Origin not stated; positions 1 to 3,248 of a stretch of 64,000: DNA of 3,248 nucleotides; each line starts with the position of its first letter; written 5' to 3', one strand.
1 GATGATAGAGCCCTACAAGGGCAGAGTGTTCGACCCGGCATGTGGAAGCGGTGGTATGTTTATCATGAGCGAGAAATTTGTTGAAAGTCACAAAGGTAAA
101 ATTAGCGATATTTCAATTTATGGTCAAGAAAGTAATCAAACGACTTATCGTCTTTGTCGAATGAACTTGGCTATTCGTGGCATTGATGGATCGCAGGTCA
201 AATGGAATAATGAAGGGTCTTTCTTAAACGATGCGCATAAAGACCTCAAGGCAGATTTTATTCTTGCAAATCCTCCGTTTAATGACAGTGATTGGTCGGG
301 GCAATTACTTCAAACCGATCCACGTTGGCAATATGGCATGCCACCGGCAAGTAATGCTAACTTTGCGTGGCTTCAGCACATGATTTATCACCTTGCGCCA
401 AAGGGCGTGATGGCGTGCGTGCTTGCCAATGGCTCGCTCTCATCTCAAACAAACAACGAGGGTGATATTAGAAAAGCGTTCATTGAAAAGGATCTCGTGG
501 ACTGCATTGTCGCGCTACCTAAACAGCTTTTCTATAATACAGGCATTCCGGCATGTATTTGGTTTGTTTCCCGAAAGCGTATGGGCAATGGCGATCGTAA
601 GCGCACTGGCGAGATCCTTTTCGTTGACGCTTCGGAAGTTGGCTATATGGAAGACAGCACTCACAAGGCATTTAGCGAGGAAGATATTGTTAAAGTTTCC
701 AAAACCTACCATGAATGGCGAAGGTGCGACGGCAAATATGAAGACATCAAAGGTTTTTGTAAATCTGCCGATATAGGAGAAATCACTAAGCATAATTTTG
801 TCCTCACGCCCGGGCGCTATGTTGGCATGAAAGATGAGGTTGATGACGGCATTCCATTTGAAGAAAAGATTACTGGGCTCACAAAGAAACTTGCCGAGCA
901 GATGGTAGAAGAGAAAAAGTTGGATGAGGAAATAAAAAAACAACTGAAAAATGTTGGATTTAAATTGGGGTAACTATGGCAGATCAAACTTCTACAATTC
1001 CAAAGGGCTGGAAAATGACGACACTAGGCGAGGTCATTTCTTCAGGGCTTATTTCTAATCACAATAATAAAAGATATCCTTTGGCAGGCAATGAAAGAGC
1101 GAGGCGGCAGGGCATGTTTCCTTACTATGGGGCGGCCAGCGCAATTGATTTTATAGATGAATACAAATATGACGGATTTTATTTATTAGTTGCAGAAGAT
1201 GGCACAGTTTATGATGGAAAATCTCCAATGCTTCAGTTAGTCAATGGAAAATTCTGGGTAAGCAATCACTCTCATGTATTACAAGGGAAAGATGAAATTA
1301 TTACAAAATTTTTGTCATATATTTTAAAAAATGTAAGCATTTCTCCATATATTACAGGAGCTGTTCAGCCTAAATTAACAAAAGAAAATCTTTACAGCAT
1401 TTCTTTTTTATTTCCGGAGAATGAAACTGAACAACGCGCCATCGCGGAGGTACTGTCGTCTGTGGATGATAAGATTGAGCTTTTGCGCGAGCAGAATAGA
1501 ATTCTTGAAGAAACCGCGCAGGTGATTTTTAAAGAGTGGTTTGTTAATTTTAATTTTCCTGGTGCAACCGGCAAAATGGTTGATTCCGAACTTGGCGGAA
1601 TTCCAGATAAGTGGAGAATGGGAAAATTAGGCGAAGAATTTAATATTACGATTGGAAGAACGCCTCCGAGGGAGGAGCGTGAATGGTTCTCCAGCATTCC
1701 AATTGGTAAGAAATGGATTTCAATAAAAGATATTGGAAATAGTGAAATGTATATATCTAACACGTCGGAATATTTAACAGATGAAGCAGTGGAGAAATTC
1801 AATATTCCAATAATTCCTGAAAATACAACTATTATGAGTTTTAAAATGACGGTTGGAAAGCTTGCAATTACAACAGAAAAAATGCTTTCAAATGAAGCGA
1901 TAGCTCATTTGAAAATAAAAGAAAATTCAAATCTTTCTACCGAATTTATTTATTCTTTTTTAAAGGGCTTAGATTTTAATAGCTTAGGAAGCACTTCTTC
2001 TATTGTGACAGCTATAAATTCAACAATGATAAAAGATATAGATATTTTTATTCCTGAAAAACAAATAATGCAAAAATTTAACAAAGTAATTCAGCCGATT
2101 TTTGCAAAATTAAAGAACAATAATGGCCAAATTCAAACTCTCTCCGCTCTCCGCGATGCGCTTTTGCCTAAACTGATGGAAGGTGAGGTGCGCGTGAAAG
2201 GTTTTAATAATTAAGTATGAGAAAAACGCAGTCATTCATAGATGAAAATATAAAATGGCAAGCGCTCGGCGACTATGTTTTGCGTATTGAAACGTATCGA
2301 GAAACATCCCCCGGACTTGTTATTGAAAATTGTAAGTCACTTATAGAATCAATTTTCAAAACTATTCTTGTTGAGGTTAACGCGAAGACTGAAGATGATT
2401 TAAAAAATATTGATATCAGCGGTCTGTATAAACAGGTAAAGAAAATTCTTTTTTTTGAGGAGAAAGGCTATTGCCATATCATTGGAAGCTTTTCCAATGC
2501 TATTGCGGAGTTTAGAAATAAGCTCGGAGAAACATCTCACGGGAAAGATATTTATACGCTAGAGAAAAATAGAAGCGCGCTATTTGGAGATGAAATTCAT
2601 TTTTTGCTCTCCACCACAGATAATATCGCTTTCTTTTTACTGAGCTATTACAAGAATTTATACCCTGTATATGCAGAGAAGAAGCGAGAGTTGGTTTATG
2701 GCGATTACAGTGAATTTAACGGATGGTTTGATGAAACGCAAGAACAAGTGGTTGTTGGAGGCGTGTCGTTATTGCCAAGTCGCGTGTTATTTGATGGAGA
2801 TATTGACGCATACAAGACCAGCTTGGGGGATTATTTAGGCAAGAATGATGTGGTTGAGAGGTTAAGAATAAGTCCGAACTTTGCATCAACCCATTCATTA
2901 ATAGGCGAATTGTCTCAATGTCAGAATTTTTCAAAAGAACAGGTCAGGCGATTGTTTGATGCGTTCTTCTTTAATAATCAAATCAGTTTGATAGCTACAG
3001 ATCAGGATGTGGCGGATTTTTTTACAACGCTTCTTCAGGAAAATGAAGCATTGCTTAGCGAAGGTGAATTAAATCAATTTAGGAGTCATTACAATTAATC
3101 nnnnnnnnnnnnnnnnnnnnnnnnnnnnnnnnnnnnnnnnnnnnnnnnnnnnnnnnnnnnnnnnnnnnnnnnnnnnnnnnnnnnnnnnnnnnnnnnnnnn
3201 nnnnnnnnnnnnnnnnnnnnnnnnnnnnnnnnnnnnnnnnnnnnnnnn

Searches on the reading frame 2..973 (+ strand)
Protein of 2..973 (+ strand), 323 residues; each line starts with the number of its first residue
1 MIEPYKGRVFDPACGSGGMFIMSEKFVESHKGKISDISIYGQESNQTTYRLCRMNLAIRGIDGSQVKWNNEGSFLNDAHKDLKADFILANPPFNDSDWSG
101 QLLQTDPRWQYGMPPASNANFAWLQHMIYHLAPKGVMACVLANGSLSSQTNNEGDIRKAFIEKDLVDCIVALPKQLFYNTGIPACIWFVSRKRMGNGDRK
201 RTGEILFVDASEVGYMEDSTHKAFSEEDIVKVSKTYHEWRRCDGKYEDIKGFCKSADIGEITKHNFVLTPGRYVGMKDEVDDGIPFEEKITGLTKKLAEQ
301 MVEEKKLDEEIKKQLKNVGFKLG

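Call 15: search_protein_families(library=padloc, proteins=[window:2-973:+], max_evalue=0.01)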
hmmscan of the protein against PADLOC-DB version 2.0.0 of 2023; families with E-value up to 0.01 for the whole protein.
window:2-973:+ (323 aa): 28 families (the best 25 are shown)
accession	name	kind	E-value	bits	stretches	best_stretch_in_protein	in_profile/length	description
PDLC03019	MTase_I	-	6.1e-131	436.5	1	1-320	185-504/932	Type I methyltransferase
PDLC03035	MTase_I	-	6.9e-76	254.2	2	1-233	190-425/653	Type I methyltransferase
PDLC03240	MTase_II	-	1.6e-71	239.7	1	1-316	199-508/511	Type II methyltransferase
PDLC03022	MTase_I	-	5.9e-61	204.8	1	8-279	213-479/857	Type I methyltransferase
PDLC03027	MTase_I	-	3.5e-48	162.7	1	8-281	185-444/810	Type I methyltransferase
PDLC03031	MTase_I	-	8.1e-46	154.6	1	8-276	208-486/834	Type I methyltransferase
PDLC03029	MTase_I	-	1.9e-43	146.9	1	8-240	209-452/661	Type I methyltransferase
PDLC03028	MTase_I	-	2.4e-40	136.5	1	8-309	920-1224/1236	Type I methyltransferase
PDLC03021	MTase_I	-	5.3e-34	115.9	1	6-313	185-487/491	Type I methyltransferase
PDLC03033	MTase_I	-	3.9e-33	113.2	1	8-320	228-540/541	Type I methyltransferase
PDLC03020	MTase_I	-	3.5e-31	106.7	1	8-178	212-392/410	Type I methyltransferase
PDLC03038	MTase_I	-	9.7e-31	104.4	1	5-264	190-441/896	Type I methyltransferase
PDLC04134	mad2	-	1.1e-30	104.9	1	6-241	291-489/492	mads_2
PDLC03032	MTase_I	-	1.9e-28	97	1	9-233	188-405/1001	Type I methyltransferase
PDLC03026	MTase_I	-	1.8e-27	94.6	1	7-238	165-399/487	Type I methyltransferase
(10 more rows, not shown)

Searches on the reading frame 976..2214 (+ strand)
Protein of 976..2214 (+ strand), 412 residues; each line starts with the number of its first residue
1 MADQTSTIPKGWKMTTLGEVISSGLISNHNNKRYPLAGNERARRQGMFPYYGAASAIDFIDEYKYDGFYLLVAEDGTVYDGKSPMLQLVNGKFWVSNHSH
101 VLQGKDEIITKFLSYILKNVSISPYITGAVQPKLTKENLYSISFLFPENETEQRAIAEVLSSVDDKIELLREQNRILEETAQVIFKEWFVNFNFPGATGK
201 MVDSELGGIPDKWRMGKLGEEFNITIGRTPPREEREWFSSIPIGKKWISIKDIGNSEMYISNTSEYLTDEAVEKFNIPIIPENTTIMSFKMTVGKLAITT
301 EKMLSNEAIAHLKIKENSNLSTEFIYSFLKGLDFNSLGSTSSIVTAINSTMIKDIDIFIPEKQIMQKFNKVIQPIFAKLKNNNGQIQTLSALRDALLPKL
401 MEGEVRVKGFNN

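Call 15: search_protein_families(library=padloc, proteins=[window:976-2214:+], max_evalue=0.01)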
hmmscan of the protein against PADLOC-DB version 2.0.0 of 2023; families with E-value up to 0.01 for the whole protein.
window:976-2214:+ (412 aa): 106 families (the best 25 are shown)
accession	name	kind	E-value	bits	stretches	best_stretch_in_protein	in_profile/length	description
PDLC03099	Specificity_I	-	3.3e-99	330.8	1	11-408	4-393/405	Type I specificity subunit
PDLC03092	Specificity_I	-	4.9e-78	261.2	1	92-407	79-397/397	Type I specificity subunit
PDLC03130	Specificity_I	-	8.8e-76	254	2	205-405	238-440/442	Type I specificity subunit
PDLC03154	Specificity_I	-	5.6e-75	251.4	1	12-408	4-396/406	Type I specificity subunit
PDLC03068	Specificity_I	-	5.1e-73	244.5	2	89-408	87-398/403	Type I specificity subunit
PDLC03089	Specificity_I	-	1.2e-59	200.5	2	105-408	107-436/446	Type I specificity subunit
PDLC03168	Specificity_I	-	2.8e-59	199.8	2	202-408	244-447/459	Type I specificity subunit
PDLC03164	Specificity_I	-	1.5e-53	180.7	2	151-407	154-396/409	Type I specificity subunit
PDLC03086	Specificity_I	-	5.6e-53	178.5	2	200-408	239-447/458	Type I specificity subunit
PDLC03082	Specificity_I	-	1.4e-52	177.3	3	3-149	181-323/368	Type I specificity subunit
PDLC03138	Specificity_I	-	1.3e-42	144.4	1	3-405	98-483/485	Type I specificity subunit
PDLC03163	Specificity_I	-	4.4e-40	136.1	1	110-411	114-424/434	Type I specificity subunit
PDLC03066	Specificity_I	-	1.8e-37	127.2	1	110-408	128-435/441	Type I specificity subunit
PDLC03090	Specificity_I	-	2.1e-34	117.5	1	6-407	16-433/434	Type I specificity subunit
PDLC03019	MTase_I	-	2.4e-34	116.8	1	153-407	665-925/932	Type I methyltransferase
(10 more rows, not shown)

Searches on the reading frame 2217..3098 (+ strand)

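Call 15: search_protein_families(library=padloc, proteins=[window:2217-3098:+], max_evalue=0.01)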
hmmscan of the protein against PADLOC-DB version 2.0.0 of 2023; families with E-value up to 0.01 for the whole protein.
window:2217-3098:+ (293 aa): 2 families
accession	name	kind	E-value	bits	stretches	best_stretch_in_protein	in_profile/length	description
PDLC05001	PDC-S34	-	1.3e-12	45.4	1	207-278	301-372/384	-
PDLC02347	AbiJ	-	0.0025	15.6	1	35-105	169-244/281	AbiJ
